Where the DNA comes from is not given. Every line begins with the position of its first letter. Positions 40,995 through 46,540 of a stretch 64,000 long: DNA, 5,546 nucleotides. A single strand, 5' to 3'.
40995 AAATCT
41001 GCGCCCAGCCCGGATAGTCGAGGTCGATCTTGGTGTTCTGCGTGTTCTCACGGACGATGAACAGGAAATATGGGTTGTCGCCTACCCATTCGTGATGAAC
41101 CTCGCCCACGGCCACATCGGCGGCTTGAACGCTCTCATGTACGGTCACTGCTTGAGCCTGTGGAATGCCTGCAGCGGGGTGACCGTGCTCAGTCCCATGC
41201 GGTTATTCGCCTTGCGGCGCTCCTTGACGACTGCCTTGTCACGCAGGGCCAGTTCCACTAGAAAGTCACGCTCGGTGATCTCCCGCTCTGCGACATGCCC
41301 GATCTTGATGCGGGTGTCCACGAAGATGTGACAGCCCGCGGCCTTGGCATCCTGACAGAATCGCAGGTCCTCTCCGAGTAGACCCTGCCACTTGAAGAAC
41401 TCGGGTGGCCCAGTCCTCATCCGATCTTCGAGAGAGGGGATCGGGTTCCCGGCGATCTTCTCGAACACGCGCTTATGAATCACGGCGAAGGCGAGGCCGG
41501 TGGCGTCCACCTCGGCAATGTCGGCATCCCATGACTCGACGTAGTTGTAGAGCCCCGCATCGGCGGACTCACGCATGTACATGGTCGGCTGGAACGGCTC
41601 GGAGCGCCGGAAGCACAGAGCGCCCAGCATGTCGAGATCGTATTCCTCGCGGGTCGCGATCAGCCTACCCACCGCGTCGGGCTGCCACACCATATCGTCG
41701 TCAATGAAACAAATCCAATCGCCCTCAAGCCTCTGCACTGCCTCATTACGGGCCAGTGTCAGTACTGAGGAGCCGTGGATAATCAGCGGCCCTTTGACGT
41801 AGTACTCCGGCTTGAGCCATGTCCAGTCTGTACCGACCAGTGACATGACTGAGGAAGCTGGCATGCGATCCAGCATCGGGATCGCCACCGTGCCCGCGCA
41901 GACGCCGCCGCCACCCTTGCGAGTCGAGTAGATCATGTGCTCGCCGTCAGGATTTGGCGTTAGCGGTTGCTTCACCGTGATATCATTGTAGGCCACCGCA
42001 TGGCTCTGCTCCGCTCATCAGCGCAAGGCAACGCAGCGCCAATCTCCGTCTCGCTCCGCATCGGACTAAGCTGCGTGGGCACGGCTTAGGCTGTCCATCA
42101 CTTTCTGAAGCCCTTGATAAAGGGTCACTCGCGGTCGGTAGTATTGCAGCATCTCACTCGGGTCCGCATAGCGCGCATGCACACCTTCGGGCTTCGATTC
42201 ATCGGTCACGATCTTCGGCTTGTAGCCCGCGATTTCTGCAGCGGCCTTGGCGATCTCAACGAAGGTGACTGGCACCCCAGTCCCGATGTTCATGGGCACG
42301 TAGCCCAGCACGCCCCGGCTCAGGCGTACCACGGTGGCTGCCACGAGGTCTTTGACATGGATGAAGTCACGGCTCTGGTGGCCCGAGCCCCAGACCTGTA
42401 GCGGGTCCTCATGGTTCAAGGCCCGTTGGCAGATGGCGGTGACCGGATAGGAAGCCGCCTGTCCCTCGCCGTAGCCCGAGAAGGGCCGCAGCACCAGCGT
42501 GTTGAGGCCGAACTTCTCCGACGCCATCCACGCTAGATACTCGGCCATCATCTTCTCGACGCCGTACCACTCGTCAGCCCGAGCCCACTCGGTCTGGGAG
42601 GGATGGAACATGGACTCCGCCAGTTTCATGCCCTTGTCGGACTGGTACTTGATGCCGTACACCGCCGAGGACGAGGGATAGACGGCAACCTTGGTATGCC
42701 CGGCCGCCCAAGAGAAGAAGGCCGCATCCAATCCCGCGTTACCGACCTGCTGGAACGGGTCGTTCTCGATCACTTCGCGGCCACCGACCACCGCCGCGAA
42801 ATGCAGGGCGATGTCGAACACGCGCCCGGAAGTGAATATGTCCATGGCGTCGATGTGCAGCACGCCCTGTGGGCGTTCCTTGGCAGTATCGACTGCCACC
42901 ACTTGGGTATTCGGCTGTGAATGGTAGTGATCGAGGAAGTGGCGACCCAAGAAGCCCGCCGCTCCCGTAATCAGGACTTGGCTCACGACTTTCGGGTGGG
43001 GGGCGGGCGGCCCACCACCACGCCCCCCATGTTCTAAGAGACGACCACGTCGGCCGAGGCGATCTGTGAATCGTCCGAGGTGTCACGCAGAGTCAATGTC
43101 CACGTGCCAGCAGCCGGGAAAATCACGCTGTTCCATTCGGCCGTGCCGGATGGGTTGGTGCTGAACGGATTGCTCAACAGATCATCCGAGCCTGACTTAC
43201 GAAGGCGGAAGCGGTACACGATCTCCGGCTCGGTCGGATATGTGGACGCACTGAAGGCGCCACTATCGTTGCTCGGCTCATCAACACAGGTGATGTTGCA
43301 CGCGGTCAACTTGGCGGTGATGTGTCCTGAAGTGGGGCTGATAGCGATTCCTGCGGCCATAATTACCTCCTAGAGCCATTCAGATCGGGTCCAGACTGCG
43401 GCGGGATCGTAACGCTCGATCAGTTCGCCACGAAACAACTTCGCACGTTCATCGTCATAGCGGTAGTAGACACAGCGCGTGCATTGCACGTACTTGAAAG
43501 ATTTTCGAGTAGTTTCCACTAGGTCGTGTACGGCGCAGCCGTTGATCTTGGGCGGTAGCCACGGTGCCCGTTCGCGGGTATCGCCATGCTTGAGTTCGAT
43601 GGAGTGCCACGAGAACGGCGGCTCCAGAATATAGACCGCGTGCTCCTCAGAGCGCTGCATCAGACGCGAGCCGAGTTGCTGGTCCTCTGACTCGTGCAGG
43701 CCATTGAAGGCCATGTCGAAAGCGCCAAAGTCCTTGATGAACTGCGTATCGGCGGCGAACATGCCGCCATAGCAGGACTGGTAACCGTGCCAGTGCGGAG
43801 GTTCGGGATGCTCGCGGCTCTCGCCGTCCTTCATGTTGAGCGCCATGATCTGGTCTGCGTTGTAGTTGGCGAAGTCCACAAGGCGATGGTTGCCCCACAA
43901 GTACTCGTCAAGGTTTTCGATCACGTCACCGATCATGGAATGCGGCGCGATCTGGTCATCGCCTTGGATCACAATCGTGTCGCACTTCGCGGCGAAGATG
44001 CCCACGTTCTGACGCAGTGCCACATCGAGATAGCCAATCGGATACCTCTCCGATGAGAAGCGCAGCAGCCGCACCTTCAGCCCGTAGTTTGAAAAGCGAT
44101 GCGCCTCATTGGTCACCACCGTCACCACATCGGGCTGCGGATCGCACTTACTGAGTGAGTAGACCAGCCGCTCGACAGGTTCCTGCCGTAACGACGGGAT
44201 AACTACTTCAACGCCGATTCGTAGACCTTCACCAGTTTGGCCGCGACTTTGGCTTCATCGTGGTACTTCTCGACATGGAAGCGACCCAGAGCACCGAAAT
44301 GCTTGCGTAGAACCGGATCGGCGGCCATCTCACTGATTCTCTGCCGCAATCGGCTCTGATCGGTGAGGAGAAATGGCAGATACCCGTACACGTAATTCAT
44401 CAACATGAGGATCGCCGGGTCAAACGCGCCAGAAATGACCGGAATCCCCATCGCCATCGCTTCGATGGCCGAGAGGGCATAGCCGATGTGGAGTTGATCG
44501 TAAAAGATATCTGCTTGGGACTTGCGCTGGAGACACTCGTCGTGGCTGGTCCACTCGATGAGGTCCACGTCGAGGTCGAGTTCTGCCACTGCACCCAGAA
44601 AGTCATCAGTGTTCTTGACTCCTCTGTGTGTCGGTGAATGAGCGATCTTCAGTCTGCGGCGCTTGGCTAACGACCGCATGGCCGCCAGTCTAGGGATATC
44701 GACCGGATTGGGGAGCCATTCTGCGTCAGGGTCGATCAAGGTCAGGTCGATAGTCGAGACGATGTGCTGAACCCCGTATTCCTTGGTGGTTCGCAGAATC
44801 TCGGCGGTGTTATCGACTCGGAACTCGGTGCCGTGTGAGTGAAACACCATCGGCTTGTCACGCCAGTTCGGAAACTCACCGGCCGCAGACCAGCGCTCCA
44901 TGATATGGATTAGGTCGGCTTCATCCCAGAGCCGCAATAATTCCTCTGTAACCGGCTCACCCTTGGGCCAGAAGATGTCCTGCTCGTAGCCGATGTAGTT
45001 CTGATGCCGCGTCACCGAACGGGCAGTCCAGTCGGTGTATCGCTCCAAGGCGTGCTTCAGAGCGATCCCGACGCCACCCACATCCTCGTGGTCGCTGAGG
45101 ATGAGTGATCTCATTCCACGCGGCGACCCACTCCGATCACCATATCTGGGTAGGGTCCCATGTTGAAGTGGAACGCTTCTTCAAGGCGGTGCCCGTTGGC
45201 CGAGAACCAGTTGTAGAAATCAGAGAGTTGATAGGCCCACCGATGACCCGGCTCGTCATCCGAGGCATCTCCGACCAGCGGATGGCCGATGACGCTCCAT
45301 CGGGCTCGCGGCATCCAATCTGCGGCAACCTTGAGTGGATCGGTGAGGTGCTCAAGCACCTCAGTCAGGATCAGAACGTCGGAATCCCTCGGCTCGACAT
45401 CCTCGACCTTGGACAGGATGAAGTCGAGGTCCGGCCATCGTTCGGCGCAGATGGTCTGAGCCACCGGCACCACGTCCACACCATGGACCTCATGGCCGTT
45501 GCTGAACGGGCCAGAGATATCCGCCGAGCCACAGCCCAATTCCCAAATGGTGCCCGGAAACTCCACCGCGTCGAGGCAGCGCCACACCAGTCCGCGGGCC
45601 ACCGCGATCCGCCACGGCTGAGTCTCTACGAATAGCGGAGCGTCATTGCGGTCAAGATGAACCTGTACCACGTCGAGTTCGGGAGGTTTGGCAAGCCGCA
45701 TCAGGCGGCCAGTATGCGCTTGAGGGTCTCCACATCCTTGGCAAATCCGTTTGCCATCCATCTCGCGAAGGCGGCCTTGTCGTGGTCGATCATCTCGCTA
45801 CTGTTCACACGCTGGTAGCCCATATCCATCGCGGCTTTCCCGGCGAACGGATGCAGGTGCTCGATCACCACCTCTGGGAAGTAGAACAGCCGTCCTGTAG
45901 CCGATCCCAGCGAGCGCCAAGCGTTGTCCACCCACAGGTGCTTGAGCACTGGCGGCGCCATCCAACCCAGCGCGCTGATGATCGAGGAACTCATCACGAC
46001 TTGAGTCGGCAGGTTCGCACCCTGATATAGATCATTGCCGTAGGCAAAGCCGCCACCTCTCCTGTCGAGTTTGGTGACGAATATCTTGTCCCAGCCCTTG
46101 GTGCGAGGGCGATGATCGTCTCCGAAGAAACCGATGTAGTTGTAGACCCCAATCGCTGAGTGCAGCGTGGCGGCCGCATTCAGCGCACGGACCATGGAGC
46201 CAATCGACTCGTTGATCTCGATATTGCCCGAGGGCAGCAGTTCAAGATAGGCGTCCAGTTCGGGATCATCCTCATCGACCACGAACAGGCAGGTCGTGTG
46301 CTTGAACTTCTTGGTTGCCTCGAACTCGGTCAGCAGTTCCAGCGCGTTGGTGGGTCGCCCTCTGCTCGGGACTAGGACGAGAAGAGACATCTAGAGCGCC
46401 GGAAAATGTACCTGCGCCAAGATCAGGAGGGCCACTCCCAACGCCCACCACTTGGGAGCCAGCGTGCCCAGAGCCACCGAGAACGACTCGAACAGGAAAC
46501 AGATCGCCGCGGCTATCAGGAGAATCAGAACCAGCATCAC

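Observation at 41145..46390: Multi-gene glycosylation island inside the virion-assembly operon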

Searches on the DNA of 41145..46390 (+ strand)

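Call 6: search_dna_similar(query=window:41145-46390:+, collection=phages, mode=distant, max_rows=20)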
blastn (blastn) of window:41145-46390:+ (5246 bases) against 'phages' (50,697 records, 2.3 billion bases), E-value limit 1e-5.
No match.

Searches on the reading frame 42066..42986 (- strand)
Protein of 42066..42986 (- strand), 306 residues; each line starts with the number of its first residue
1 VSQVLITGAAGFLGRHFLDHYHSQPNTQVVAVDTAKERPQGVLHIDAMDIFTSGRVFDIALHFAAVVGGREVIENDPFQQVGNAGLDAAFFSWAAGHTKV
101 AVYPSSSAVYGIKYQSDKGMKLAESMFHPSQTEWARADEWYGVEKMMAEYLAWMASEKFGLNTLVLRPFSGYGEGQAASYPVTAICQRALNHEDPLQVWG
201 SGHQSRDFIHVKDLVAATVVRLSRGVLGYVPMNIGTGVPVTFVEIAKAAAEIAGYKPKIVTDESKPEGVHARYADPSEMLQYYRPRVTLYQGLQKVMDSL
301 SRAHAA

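Call 4: search_protein_families(library=pfam, proteins=[window:42066-42986:-], max_evalue=0.01)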
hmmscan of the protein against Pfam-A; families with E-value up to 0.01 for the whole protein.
window:42066-42986:- (306 aa): 4 families
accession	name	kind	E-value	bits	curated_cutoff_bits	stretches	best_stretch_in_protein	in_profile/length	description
PF01370.27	Epimerase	-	9.6e-30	104.2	20.9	1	4-226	1-229/240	NAD dependent epimerase/dehydratase family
PF16363.11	GDP_Man_Dehyd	-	1.8e-12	47.9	27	1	105-252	128-268/332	GDP-mannose 4,6 dehydratase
PF01073.25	3Beta_HSD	-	3.8e-08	33.2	22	1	5-220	1-227/280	3-beta hydroxysteroid dehydrogenase/isomerase family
PF07993.18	NAD_binding_4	-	0.00011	21.9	20.1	0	93-168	122-204/258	Male sterility protein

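Call 5: search_protein_families(library=phrogs, proteins=[window:42066-42986:-], max_evalue=0.01)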
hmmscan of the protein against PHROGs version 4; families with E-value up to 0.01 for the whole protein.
window:42066-42986:- (306 aa): 1 family
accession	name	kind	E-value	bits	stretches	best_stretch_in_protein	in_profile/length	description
phrog_540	-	DNA, RNA and nucleotide metabolism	2.6e-41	142.8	1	1-297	292-591/715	nucleotide-sugar epimerase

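Call 30: find_related_loci(query=window:42066-42986:-, collection=viral_contigs, flank=10000)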
Query window:42066-42986:- (306 aa) in viral_contigs; peptide patterns used: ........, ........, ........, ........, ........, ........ (x = any residue, [..] = any of these).
65 stretches matched a pattern; 61 encode a relative of the query (tblastn E <= 1e-3); 61 distinct loci.
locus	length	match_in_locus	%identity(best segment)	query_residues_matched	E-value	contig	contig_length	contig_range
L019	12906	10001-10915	49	3-304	2e-92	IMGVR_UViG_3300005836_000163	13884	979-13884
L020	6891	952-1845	39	3-303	9e-51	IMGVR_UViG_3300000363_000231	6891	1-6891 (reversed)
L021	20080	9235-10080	35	3-297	5e-39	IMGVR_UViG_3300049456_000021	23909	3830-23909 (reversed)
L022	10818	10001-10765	27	1-251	4e-22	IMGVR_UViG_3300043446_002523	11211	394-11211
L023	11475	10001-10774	30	5-258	4e-21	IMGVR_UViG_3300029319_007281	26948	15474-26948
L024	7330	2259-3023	27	1-251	3e-20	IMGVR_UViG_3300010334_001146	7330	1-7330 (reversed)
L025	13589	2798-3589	28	3-260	4e-19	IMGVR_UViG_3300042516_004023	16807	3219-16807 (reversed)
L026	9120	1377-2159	29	1-257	6e-19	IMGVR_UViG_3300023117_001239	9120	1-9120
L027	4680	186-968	29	1-257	5e-19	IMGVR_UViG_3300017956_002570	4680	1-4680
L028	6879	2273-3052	29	5-258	1e-18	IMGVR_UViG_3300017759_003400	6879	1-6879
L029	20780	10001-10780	29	5-258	1e-18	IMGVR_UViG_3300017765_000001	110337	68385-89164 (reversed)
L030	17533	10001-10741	29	5-248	4e-18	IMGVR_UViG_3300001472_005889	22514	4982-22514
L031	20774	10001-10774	28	5-258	5e-18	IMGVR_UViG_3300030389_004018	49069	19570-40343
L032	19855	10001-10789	28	1-258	6e-18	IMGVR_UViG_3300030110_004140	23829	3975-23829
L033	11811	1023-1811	28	1-258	9e-18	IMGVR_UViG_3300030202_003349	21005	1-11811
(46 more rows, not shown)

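Call 42: search_protein_families(library=ncbifam, proteins=[window:42066-42986:-], max_evalue=0.01)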
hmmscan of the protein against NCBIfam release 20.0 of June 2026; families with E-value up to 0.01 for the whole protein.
window:42066-42986:- (306 aa): 19 families
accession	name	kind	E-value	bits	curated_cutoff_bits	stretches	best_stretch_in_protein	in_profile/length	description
NF047922.1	GDPFucSynFcl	equivalog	6.3e-22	78.4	500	1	3-298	4-299/308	GDP-L-fucose synthase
TIGR02197.1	heptose_epim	equivalog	2.8e-17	62.9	274.6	1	4-273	1-279/316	ADP-glyceromanno-heptose 6-epimerase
TIGR01181.1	dTDP_gluc_dehyt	equivalog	1.5e-15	57.1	365.1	1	139-297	149-308/321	dTDP-glucose 4,6-dehydratase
TIGR01179.1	galE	equivalog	5.3e-13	48.5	262.3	1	3-282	1-304/332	UDP-glucose 4-epimerase GalE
TIGR04180.1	EDH_00030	hypoth_equivalog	3.1e-12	46.2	475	1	136-265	140-268/297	NAD-dependent 4,6-dehydratase LegB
NF008872.0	PRK11908.1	equivalog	5.7e-09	35.5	294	1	94-221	106-238/349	bifunctional UDP-4-keto-pentose/UDP-xylose synthase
NF008360.0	PRK11150.1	equivalog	6.4e-07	28.9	452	1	163-273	162-272/310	ADP-glyceromanno-heptose 6-epimerase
NF007490.0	PRK10084.1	subfamily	6.7e-07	28.6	649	1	106-248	133-272/361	dTDP-glucose 4,6-dehydratase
NF007582.0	PRK10217.1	equivalog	7.4e-07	28.6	698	1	131-247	151-264/355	dTDP-glucose 4,6-dehydratase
TIGR03466.1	HpnA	hypoth_equivalog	1.4e-06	27.4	367.65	1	3-274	2-267/327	hopanoid-associated sugar epimerase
NF011728.1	PRK15181.1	equivalog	1.6e-05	24.1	760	1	135-220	159-247/348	Vi polysaccharide biosynthesis UDP-N-acetylglucosaminuronic acid C-4 epimerase TviC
TIGR01746.1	Thioester-redct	subfamily_domain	3.1e-05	23.4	213.35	1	3-38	1-37/371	thioester reductase domain-containing protein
NF005998.1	PRK08125.1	equivalog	4.9e-05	21.9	777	1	98-218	424-547/649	bifunctional UDP-4-amino-4-deoxy-L-arabinose formyltransferase/UDP-glucuronic acid oxidase ArnA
NF047837.1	UDPAcbARedWbcJ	equivalog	8.9e-05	21.5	500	0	3-106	2-94/372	UDP-2-acetamido-2,6-beta-L-arabino-hexul-4-ose reductase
TIGR01777.1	yfcH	hypoth_equivalog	0.0011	18.6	207.35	0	199-252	188-240/292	TIGR01777 family oxidoreductase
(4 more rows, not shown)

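Call 104: search_protein_families(library=padloc, proteins=[window:42066-42986:-], max_evalue=0.001)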
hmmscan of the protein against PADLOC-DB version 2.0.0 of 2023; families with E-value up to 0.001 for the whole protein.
window:42066-42986:- (306 aa): 0 families

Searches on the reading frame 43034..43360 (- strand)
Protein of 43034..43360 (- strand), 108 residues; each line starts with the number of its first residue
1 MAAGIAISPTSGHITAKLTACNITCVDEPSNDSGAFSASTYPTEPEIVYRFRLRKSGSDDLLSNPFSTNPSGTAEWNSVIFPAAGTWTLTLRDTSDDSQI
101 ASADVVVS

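Call 4: search_protein_families(library=pfam, proteins=[window:43034-43360:-], max_evalue=0.01)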
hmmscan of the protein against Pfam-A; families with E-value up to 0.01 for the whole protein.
window:43034-43360:- (108 aa): 0 families

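Call 5: search_protein_families(library=phrogs, proteins=[window:43034-43360:-], max_evalue=0.01)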
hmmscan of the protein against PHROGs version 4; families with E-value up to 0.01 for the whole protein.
window:43034-43360:- (108 aa): 0 families

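Call 71: search_protein_families(library=phrogs, proteins=[window:43034-43360:-], max_evalue=1)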
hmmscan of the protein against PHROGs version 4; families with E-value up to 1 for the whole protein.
window:43034-43360:- (108 aa): 0 families

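Call 104: search_protein_families(library=padloc, proteins=[window:43034-43360:-], max_evalue=0.001)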
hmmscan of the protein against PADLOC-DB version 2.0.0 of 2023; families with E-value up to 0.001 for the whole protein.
window:43034-43360:- (108 aa): 0 families
